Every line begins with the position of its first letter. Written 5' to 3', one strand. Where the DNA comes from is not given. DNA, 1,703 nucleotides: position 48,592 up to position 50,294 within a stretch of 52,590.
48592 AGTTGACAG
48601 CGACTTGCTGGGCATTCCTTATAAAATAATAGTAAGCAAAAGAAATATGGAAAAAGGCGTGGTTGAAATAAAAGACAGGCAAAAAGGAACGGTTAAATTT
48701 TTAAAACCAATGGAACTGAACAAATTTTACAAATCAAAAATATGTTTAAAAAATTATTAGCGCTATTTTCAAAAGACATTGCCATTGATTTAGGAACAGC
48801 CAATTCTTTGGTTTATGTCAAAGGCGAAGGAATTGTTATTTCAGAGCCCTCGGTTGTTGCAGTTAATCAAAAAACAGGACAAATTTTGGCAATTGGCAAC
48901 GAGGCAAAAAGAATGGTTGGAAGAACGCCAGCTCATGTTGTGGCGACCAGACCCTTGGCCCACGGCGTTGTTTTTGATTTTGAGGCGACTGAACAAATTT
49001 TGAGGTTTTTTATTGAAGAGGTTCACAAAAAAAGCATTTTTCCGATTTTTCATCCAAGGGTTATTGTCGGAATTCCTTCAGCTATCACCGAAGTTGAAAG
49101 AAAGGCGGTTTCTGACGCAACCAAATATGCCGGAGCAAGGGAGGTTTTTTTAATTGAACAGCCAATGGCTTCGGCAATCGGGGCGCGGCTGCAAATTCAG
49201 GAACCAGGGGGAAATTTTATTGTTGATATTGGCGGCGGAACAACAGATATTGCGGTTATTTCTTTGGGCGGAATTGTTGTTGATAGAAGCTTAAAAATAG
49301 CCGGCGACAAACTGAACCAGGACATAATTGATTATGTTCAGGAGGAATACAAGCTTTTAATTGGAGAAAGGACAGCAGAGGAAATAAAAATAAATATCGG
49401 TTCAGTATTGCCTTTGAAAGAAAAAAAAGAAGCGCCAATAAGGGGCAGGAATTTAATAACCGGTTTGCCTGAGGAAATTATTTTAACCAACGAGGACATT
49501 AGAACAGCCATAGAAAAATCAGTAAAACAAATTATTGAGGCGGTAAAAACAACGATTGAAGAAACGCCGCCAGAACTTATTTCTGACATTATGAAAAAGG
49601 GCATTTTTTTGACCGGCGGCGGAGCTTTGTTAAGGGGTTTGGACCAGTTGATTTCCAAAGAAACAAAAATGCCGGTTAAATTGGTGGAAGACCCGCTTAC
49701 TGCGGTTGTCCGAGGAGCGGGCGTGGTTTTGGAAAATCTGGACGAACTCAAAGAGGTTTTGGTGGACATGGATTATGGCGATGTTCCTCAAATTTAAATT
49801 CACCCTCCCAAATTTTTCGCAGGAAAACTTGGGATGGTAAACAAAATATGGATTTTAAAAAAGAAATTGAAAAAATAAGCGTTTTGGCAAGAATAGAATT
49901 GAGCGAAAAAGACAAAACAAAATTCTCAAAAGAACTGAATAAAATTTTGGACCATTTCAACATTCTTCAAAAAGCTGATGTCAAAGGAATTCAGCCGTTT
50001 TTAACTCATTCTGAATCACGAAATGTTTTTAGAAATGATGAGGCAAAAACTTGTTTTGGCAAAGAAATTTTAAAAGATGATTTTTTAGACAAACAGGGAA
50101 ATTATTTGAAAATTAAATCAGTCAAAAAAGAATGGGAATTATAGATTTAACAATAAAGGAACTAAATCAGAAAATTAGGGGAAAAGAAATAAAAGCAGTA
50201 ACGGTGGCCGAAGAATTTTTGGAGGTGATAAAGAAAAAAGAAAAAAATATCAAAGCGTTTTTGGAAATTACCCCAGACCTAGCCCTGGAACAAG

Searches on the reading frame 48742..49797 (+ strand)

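Call 13: search_protein_families(library=pfam, proteins=[window:48742-49797:+])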
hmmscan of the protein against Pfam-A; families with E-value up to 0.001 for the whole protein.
window:48742-49797:+ (351 aa): 5 families
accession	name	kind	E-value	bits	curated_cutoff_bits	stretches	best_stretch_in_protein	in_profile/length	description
PF06723.19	MreB_Mbl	-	1.5e-137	458.3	27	1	10-337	1-326/327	MreB/Mbl protein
PF14450.12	FtsA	-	2.1e-12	48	31.8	1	160-317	2-112/127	Cell division protein FtsA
PF00012.26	HSP70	-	1.2e-10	40.7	20.6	1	107-206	136-241/599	Hsp70 protein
PF00022.25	Actin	-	5.1e-09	35.6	27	1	36-202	31-190/410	Actin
PF11104.14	PilM_2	-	7.4e-08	32.1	27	0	287-322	277-311/340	Type IV pilus assembly protein PilM;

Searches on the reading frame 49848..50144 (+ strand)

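Call 13: search_protein_families(library=pfam, proteins=[window:49848-50144:+])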
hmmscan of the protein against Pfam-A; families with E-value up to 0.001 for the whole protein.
window:49848-50144:+ (98 aa): 1 family
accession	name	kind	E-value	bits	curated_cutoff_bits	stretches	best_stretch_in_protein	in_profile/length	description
PF02686.20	GatC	-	3.2e-11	43.7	23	1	18-75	1-53/66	Glu-tRNAGln amidotransferase C subunit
